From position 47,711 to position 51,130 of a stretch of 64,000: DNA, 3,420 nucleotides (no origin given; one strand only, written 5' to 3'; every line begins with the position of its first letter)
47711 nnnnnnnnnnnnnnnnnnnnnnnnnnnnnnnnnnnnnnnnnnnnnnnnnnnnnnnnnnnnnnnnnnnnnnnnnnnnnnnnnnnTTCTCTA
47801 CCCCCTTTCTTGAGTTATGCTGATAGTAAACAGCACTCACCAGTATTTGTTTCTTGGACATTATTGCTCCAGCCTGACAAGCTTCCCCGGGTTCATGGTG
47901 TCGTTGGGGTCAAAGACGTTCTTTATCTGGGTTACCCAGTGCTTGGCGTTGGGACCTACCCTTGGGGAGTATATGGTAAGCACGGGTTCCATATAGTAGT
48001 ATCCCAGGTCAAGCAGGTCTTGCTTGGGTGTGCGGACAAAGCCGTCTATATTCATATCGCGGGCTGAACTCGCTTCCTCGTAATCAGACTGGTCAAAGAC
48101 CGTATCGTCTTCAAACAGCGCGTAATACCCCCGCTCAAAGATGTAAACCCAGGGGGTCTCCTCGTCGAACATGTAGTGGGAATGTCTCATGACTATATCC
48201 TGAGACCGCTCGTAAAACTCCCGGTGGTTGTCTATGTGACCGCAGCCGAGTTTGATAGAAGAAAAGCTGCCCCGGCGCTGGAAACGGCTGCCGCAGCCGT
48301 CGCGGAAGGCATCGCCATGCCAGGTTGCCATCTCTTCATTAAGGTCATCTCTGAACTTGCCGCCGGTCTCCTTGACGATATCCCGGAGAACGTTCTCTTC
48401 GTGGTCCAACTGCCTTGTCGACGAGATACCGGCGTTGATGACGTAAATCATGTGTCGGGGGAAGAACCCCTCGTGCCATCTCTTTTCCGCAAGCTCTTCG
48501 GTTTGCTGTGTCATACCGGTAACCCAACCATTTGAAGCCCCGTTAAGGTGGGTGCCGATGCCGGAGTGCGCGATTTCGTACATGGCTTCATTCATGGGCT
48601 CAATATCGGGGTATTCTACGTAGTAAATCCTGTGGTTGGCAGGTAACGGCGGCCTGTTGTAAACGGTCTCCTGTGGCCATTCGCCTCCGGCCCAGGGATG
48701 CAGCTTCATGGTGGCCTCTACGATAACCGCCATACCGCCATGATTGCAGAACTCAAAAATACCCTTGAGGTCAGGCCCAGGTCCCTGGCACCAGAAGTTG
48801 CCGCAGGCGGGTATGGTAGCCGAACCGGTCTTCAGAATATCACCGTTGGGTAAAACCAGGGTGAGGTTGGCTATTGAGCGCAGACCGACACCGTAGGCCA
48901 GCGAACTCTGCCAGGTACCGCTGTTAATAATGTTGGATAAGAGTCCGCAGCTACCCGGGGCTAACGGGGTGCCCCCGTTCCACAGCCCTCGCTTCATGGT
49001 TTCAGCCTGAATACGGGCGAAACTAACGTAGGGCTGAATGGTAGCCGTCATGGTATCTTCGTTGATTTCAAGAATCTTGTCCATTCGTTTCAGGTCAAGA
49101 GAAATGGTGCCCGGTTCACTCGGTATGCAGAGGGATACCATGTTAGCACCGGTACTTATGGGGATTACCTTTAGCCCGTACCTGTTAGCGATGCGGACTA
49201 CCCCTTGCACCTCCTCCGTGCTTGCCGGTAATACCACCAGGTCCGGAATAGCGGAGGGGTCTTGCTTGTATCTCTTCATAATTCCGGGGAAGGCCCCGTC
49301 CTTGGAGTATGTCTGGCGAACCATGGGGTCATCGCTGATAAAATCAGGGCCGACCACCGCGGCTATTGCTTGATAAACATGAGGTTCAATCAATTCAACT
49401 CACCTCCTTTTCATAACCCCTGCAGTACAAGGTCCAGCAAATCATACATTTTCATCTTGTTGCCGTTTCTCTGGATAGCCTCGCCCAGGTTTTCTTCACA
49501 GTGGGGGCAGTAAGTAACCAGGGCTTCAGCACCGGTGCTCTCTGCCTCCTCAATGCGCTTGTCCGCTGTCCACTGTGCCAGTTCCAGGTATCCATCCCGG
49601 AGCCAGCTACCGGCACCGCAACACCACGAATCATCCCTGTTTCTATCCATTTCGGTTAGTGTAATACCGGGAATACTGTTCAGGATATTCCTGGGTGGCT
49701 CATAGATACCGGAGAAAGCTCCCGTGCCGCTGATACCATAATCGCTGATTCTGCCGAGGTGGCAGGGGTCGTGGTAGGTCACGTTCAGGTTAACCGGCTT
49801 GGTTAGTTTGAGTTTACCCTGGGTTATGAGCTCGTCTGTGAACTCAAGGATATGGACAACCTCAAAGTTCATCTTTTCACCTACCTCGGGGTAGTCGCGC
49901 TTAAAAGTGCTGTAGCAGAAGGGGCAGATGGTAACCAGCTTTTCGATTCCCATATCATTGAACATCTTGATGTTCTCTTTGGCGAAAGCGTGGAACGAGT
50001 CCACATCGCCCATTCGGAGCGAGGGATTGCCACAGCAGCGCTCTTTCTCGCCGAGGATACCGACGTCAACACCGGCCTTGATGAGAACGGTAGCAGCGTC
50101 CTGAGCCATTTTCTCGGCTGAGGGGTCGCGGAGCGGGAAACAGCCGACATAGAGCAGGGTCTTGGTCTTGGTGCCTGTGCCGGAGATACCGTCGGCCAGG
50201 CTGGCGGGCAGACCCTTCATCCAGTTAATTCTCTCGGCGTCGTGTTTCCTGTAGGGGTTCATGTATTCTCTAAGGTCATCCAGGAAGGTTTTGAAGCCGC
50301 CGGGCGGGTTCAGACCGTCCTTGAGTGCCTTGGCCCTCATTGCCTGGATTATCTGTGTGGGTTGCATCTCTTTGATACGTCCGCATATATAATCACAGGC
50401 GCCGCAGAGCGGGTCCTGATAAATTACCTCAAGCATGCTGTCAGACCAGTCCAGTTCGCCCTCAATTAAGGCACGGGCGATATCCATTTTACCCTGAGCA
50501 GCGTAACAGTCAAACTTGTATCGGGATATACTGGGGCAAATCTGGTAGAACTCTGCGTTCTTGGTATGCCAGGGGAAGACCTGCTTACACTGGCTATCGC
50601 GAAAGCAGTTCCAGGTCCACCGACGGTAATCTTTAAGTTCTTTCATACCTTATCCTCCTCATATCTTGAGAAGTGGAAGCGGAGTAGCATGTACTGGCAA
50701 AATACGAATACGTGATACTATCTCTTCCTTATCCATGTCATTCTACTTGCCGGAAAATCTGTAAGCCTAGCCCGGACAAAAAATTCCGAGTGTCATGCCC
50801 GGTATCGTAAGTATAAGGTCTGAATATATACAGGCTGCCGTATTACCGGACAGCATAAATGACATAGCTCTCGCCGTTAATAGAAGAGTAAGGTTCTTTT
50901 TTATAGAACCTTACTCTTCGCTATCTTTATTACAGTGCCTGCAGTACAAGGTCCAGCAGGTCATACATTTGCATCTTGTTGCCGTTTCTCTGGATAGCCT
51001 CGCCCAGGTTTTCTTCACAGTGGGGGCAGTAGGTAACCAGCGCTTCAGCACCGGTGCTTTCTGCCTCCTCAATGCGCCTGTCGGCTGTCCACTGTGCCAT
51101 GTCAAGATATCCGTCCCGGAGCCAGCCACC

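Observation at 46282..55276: Two diverged copies of a FAD/FAD/CCG-FeS dehydrogenase module inserted between topA and xerC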

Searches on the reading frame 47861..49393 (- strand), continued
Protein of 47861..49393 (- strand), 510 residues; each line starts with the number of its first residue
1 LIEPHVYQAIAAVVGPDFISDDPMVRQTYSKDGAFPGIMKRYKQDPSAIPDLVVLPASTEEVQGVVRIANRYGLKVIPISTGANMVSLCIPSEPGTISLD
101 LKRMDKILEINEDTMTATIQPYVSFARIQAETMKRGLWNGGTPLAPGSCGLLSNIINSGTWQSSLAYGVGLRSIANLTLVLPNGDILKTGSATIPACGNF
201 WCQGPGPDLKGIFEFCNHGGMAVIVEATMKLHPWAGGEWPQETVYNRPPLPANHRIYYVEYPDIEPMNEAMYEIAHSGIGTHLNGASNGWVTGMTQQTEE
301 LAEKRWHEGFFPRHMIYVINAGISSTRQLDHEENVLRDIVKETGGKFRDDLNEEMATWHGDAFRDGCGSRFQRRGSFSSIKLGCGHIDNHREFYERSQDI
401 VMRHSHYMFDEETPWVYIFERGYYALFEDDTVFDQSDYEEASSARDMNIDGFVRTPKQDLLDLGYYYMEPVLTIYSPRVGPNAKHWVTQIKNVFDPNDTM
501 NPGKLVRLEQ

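Call 46: search_protein_families(library=ncbifam, proteins=[L084:13394-14785:+, L038:13406-14737:+, L017:2371-3147:+, L017:3149-4156:+, L017:5751-6197:+], max_evalue=0.00001)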
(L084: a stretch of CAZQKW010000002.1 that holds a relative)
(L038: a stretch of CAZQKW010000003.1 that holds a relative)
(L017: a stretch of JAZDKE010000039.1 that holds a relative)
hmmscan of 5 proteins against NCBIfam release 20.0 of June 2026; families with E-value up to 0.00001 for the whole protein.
L084:13394-14785:+ (463 aa): 53 families (the best 25 are shown)
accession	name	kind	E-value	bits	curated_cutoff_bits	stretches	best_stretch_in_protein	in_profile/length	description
TIGR02032.1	GG-red-SF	subfamily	4.5e-24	85.7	158.8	2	18-69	1-50/297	geranylgeranyl reductase family protein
NF005691.0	PRK07494.1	equivalog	9.1e-12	44.2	459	1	15-52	6-43/404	UbiH/UbiF family hydroxylase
NF006593.0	PRK09126.1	equivalog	2.1e-10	40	420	1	15-50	2-37/393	5-demethoxyubiquinol-8 5-hydroxylase UbiM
NF006002.0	PRK08132.1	subfamily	2.3e-10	39.5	416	1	13-57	21-65/552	FAD-dependent oxidoreductase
TIGR01988.1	Ubi-OHases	subfamily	2.9e-10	39.5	224.65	0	134-212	99-180/387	ubiquinone biosynthesis hydroxylase, UbiH/UbiF/VisC/COQ6 family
NF004829.0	PRK06183.1-3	subfamily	7.9e-10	38.1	390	1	15-52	6-43/520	bifunctional 3-(3-hydroxy-phenyl)propionate/3-hydroxycinnamic acid hydroxylase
NF004780.0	PRK06126.1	subfamily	1.2e-09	37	445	0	16-51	7-42/552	hypothetical protein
TIGR02023.1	BchP-ChlP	subfamily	1.3e-09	37.6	343.3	0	18-53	1-37/388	geranylgeranyl diphosphate reductase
NF041080.1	DGGGPL_reductase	equivalog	2.2e-09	36.7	580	1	17-63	1-47/447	digeranylgeranylglycerophospholipid reductase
NF033113.0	halo_ClmS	equivalog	7.7e-09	34.6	900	0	146-223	111-193/570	chloramphenicol-biosynthetic FADH2-dependent halogenase CmlS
NF003585.0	PRK05249.1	equivalog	1.5e-08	33.7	465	1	15-52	4-41/464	Si-specific NAD(P)(+) transhydrogenase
NF005313.0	PRK06847.1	subfamily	4.3e-08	32.5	372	0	17-56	4-43/375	hypothetical protein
TIGR00275.1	TIGR00275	subfamily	5.7e-08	32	183.8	1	20-53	1-34/401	aminoacetone oxidase family FAD-binding enzyme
TIGR00292.1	TIGR00292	equivalog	5.9e-08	32.3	148.3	1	18-49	22-53/254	sulfide-dependent adenosine diphosphate thiazole synthase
NF005951.1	PRK08020.1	equivalog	6.4e-08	31.8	590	0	17-50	2-35/388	3-demethoxyubiquinol 3-hydroxylase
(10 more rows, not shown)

L038:13406-14737:+ (443 aa): 13 families
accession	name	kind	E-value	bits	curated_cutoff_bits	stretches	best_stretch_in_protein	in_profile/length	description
TIGR02032.1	GG-red-SF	subfamily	1.6e-17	64.2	158.8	1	6-311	1-276/297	geranylgeranyl reductase family protein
NF004780.0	PRK06126.1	subfamily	5.8e-09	34.8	445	1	6-45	9-48/552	hypothetical protein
NF041160.1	DGGPL_Thplmales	equivalog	6e-08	32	780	0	4-49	2-47/396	digeranylgeranylglycerophospholipid reductase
NF006092.0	PRK08244.1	equivalog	7e-08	31.5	644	1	5-184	2-164/494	monooxygenase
NF046068.1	AkvoneHdxseDnrF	equivalog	1.5e-07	30.7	650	1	8-190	1-181/439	aklavinone 12-hydroxylase DnrF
NF046069.1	AkvoneHdxseRdmE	equivalog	2.7e-07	29.7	700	1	8-190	1-182/521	aklavinone 12-hydroxylase RdmE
NF006002.0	PRK08132.1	subfamily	4.2e-07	28.7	416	1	6-190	26-198/552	FAD-dependent oxidoreductase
NF006593.0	PRK09126.1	equivalog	4.9e-07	28.9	420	0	6-39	5-38/393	5-demethoxyubiquinol-8 5-hydroxylase UbiM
NF041080.1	DGGGPL_reductase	equivalog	6.6e-07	28.5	580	0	6-39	2-35/447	digeranylgeranylglycerophospholipid reductase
NF008425.0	PRK11259.1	equivalog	2.2e-06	26.9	257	0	4-36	3-35/377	N-methyl-L-tryptophan oxidase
NF004832.0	PRK06184.1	subfamily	2.2e-06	26.7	476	0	5-187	6-179/506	hypothetical protein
NF005691.0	PRK07494.1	equivalog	4.6e-06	25.4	459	0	4-47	7-50/404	UbiH/UbiF family hydroxylase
NF004829.0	PRK06183.1-3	subfamily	8.9e-06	24.7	390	0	3-40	6-43/520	bifunctional 3-(3-hydroxy-phenyl)propionate/3-hydroxycinnamic acid hydroxylase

L017:2371-3147:+ (258 aa): 5 families
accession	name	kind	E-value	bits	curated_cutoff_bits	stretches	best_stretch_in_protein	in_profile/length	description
NF040731.1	flavo_sub_EftB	exception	2.9e-22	79.2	445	1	5-254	1-254/260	electron transfer flavoprotein subunit beta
NF002888.0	PRK03359.1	subfamily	1.7e-20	73.5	219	1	39-240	35-237/256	putative electron transfer flavoprotein FixA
NF008998.0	PRK12342.1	equivalog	1.2e-19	70.7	338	1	38-252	33-247/254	electron transfer flavoprotein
TIGR04503.1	mft_etfB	hypoth_equivalog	1.2e-15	57.6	200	1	38-239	30-240/290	mycofactocin-associated electron transfer flavoprotein beta subunit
NF042971.1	AcrlCoAredClosAcrB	equivalog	6.1e-15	55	475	1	4-206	1-205/266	acryloyl-CoA reductase electron transfer subunit gamma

L017:3149-4156:+ (335 aa): 5 families
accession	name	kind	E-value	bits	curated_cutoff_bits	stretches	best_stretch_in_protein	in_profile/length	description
NF042970.1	AcrlCoAredClosAcrA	equivalog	3.6e-75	253.3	600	2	125-323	154-358/360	acryloyl-CoA reductase electron transfer subunit beta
NF002889.0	PRK03363.1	equivalog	1.2e-37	129.9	549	1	50-323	40-312/313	electron transfer flavoprotein subunit alpha/FixB family protein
NF008884.0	PRK11916.1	equivalog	8.2e-35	120.6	528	1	31-321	24-309/312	electron transfer flavoprotein subunit alpha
NF038209.1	mft_etfA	equivalog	4.9e-33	114.7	240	1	39-319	26-299/303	mycofactocin-associated electron transfer flavoprotein alpha subunit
NF051845.1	EtFlavAlphaProt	equivalog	1.9e-28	99.6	600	1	5-322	93-399/406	electron transfer flavoprotein subunit alpha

L017:5751-6197:+ (148 aa): 0 families

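Call 49: list_cluster_members(proteins=[P0121, window:47861-49393:-, window:46282-47793:-])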
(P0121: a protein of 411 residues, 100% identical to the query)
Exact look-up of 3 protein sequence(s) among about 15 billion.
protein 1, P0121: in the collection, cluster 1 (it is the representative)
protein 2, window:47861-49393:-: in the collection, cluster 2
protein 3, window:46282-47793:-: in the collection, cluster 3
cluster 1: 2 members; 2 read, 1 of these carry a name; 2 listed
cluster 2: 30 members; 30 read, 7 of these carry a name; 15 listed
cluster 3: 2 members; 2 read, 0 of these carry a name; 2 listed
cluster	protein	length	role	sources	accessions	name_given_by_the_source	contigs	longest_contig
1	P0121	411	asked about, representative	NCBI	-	-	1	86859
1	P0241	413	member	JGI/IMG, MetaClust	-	\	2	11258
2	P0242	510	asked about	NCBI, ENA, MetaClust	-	\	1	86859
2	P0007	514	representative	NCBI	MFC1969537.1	FAD-binding oxidoreductase [Chloroflexota bacterium]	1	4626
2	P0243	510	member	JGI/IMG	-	glycolate oxidase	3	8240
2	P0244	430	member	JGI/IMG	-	hypothetical protein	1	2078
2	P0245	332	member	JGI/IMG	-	hypothetical protein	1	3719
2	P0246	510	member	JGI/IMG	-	glycolate oxidase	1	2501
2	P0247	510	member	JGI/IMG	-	glycolate oxidase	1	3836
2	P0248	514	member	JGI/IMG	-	-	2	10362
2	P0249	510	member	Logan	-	-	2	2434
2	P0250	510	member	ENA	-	-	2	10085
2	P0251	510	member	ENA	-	-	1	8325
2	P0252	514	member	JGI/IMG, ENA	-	-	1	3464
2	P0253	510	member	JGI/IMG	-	-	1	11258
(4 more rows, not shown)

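Call 77: list_cluster_members(proteins=[L068:4722-6179:+, L068:7746-9452:+, L024:7222-8679:+, L024:9962-11668:+, L047:7174-8631:+, L040:6886-8343:+, L030:2656-4113:+, L035:6986-8440:+, L035:9956-11662:+, L027:8730-10436:+])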
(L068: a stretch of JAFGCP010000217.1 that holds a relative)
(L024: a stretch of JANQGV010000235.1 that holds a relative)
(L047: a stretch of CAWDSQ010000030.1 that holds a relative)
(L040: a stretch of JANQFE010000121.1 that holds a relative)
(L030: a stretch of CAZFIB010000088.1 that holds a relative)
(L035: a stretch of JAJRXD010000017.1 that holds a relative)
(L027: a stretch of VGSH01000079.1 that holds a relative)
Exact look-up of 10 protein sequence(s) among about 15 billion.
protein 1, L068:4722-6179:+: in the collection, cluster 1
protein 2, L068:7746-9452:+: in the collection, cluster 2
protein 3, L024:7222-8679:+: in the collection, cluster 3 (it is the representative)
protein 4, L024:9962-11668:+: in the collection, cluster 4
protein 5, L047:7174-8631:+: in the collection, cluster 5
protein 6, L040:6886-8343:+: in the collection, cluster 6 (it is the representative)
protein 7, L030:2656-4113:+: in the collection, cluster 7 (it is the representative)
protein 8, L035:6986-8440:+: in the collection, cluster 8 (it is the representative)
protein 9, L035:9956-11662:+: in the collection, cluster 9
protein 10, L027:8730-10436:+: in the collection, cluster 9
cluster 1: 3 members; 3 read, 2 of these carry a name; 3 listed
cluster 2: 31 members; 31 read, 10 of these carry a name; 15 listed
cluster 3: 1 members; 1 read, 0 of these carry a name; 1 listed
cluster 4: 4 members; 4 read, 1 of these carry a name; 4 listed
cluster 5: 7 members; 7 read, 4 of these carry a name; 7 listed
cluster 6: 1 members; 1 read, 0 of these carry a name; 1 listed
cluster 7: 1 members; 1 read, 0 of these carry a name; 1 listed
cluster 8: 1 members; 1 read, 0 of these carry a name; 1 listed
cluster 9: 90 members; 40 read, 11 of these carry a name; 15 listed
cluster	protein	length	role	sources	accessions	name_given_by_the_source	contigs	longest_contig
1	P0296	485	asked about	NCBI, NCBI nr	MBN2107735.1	MAG: FAD-binding oxidoreductase [Deltaproteobacteria bacterium] | FAD-binding oxidoreductase [Deltaproteobacteria bacterium]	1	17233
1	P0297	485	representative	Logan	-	-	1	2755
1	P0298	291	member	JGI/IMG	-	FAD/FMN-containing dehydrogenase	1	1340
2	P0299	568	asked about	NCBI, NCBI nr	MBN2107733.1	MAG: FAD-binding oxidoreductase [Deltaproteobacteria bacterium] | FAD-binding oxidoreductase [Deltaproteobacteria bacterium]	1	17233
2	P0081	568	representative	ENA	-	-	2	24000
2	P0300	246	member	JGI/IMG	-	hypothetical protein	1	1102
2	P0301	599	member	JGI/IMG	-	hypothetical protein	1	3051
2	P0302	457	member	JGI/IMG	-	hypothetical protein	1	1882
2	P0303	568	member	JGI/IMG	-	hypothetical protein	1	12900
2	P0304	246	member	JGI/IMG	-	hypothetical protein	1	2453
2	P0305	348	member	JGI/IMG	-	hypothetical protein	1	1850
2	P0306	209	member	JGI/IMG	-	FAD/FMN-containing dehydrogenase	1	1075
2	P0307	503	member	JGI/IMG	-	hypothetical protein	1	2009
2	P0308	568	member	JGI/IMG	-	hypothetical protein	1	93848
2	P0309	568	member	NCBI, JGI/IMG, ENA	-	-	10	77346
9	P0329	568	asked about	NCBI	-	-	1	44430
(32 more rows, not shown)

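Call 87: find_homologous_proteins(query=P0329, max_evalue=1e-30)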
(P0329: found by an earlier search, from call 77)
Query P0329 (568 aa): 323 proteins with E <= 1e-30 among 7803 candidates; the best 120 are listed.
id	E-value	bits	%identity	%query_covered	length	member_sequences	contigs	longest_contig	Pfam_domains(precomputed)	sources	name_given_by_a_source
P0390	0.0e+0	1206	88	100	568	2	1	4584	PF01565.29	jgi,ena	-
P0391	0.0e+0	1201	88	100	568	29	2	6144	PF01565.29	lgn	-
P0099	0.0e+0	1190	86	100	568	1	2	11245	PF01565.29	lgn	-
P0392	0.0e+0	1190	88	100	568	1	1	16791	PF01565.29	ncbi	ncbi:FAD-binding oxidoreductase [Thermodesulfobacteriota bacterium]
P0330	0.0e+0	1171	85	100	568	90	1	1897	PF01565.29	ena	-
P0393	0.0e+0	1168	85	100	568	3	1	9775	PF01565.29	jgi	jgi:hypothetical protein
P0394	0.0e+0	1160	84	100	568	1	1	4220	PF01565.29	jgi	jgi:hypothetical protein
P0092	0.0e+0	1159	84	100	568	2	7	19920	PF01565.29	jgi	jgi:hypothetical protein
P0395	0.0e+0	1154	83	100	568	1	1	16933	PF01565.29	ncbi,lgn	-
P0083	0.0e+0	1153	83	100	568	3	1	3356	PF01565.29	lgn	-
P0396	0.0e+0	1152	84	100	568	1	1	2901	PF01565.29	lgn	-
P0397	0.0e+0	1152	84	100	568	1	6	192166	PF01565.29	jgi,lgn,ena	-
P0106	0.0e+0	1150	84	100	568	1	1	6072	PF01565.29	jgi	jgi:hypothetical protein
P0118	0.0e+0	1150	84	100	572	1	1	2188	PF01565.29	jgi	jgi:hypothetical protein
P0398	0.0e+0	1149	84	100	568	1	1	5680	PF01565.29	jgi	jgi:hypothetical protein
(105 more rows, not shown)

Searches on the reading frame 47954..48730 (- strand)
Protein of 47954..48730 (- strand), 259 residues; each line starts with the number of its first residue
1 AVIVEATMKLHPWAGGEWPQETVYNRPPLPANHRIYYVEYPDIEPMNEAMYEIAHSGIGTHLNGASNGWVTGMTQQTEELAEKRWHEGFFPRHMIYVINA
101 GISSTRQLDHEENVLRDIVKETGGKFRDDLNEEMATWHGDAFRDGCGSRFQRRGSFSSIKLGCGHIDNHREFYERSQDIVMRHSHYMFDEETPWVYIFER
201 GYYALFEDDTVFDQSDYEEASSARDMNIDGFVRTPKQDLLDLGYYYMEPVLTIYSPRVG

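Call 57: search_protein_representatives(protein=window:47954-48730:-)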
Query: 259 residues. Proteins with E-value up to 0.001 (for the whole library): 42; up to 1e-10: 15; up to 1e-30: 4. The best 42 are listed.
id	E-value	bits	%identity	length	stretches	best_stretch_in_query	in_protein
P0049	1.5e-96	339.3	55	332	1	2-259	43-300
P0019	2.6e-67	243.4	47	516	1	2-253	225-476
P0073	9.7e-44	166.1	40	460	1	2-227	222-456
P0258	2.9e-42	161.3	39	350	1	2-249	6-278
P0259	1.4e-27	113.1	59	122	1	2-91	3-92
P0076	2.1e-27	112.5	33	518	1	2-245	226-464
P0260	7.2e-24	100.9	53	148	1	2-90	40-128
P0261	1.0e-23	100.4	45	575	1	2-154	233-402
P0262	4.0e-18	82.1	41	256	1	21-127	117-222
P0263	5.6e-16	75.1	30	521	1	25-210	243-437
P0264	1.1e-15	74.1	41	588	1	2-138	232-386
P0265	1.2e-14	70.7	30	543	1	2-224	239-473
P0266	1.2e-11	60.9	30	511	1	5-216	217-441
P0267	1.5e-11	60.5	28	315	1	3-219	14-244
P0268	5.2e-11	58.8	35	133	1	34-152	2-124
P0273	2.4e-08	50.0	32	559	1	2-166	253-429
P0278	2.1e-07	46.9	33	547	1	5-136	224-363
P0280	3.8e-07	46.1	30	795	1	3-164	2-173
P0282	5.3e-07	45.6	36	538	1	2-137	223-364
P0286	3.5e-06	42.9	31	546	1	11-231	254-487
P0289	2.7e-05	40.0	31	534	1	2-157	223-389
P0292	9.2e-05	38.3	35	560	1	2-154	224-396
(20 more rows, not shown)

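Call 82: list_cluster_members(proteins=[P0261, P0264, P0292, P0273, P0265, P0278, P0282, P0286, P0289, P0280])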
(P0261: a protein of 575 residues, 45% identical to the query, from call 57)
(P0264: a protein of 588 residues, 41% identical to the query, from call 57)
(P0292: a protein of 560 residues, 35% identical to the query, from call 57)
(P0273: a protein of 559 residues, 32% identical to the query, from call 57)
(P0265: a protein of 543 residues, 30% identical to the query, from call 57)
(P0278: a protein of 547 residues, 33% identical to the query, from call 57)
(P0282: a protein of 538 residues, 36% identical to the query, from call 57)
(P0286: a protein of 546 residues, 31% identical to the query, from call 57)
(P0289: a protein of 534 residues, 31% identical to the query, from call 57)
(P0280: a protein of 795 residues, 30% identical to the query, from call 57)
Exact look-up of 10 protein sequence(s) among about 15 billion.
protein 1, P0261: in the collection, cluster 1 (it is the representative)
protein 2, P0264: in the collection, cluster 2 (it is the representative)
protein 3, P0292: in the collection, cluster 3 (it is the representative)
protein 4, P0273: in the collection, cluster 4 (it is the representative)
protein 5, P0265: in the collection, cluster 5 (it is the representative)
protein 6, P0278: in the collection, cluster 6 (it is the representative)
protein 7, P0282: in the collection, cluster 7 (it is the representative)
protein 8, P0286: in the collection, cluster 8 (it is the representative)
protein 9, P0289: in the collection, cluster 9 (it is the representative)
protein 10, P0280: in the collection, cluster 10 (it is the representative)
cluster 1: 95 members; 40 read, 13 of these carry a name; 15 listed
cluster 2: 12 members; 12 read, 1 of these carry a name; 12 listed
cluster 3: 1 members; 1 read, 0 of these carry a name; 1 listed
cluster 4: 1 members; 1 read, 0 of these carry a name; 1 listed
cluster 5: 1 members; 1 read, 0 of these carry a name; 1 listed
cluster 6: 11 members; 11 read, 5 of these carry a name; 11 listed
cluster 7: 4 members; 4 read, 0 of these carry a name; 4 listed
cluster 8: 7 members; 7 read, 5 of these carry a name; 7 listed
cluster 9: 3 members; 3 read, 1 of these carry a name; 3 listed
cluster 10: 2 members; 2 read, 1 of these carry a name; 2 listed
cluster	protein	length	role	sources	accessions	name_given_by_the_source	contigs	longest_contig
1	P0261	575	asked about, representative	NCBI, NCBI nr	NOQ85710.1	MAG: FAD-binding protein [Deltaproteobacteria bacterium] | FAD-binding protein [Deltaproteobacteria bacterium]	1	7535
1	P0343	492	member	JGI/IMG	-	FAD/FMN-containing dehydrogenase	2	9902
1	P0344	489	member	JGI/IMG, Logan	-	hypothetical protein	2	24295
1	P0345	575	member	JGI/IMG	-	hypothetical protein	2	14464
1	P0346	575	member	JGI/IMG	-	hypothetical protein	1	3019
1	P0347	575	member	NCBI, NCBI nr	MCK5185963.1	MAG: FAD-binding oxidoreductase [Deltaproteobacteria bacterium] | FAD-binding oxidoreductase [Deltaproteobacteria bacterium]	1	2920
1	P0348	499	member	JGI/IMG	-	FAD/FMN-containing dehydrogenase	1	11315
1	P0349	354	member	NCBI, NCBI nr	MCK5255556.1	MAG: FAD-binding oxidoreductase, partial [Deltaproteobacteria bacterium] | FAD-binding oxidoreductase [Deltaproteobacteria bacterium]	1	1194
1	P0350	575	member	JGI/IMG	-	hypothetical protein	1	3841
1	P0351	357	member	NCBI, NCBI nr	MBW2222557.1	MAG: FAD-binding oxidoreductase [Deltaproteobacteria bacterium] | FAD-binding oxidoreductase [Deltaproteobacteria bacterium]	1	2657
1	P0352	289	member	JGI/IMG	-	hypothetical protein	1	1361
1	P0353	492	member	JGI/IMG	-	FAD/FMN-containing dehydrogenase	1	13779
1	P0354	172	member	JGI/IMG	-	hypothetical protein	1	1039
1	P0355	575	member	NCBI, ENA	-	-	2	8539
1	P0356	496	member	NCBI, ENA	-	-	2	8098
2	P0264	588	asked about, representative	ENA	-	-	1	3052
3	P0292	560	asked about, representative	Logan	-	-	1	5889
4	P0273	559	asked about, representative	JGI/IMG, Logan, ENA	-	-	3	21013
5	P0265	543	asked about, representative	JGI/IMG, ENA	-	-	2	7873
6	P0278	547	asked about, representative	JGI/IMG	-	hypothetical protein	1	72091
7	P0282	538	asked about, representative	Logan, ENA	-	-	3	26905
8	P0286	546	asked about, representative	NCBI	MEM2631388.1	MAG: FAD-binding oxidoreductase [Candidatus Bathyarchaeia archaeon]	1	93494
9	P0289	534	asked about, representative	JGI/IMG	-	-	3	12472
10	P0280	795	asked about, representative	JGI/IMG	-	-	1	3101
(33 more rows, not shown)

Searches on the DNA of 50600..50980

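Call 86: search_rna_families(source=window, start=50600, end=50980, threshold=evalue, max_evalue=1)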
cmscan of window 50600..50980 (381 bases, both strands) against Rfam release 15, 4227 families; matches with E-value up to 1: 5.
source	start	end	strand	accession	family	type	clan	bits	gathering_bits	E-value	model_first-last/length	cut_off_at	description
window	50879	50952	+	RF04348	Plastid-psbM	Cis-reg;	-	25.6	52.7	0.15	1-79/79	no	Plastid-psbM 3UTR RNA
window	50884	50918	-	RF01025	mir-934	Gene; miRNA;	-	20.4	80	0.17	1-83/83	no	mir-934 microRNA precursor family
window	50883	50919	+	RF03796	mir-5984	Gene; miRNA;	-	19.2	95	0.37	20-55/74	no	mir-5984 microRNA precursor family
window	50883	50919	-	RF03796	mir-5984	Gene; miRNA;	-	18.6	95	0.56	20-55/74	no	mir-5984 microRNA precursor family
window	50891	50916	-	RF01270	snR84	Gene; snRNA; snoRNA; HACA-box;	-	10.9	109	0.85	529-554/569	no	Small nucleolar RNA snR84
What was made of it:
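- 50883..50919 (-): 15-bp perfect hairpin 10 nt after the C2 stop. Likely a transcript-end or processing structure separating the two operons. No Rfam family (call 86).
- Tried and rejected: Rfam found no family for the spacer (call 86).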
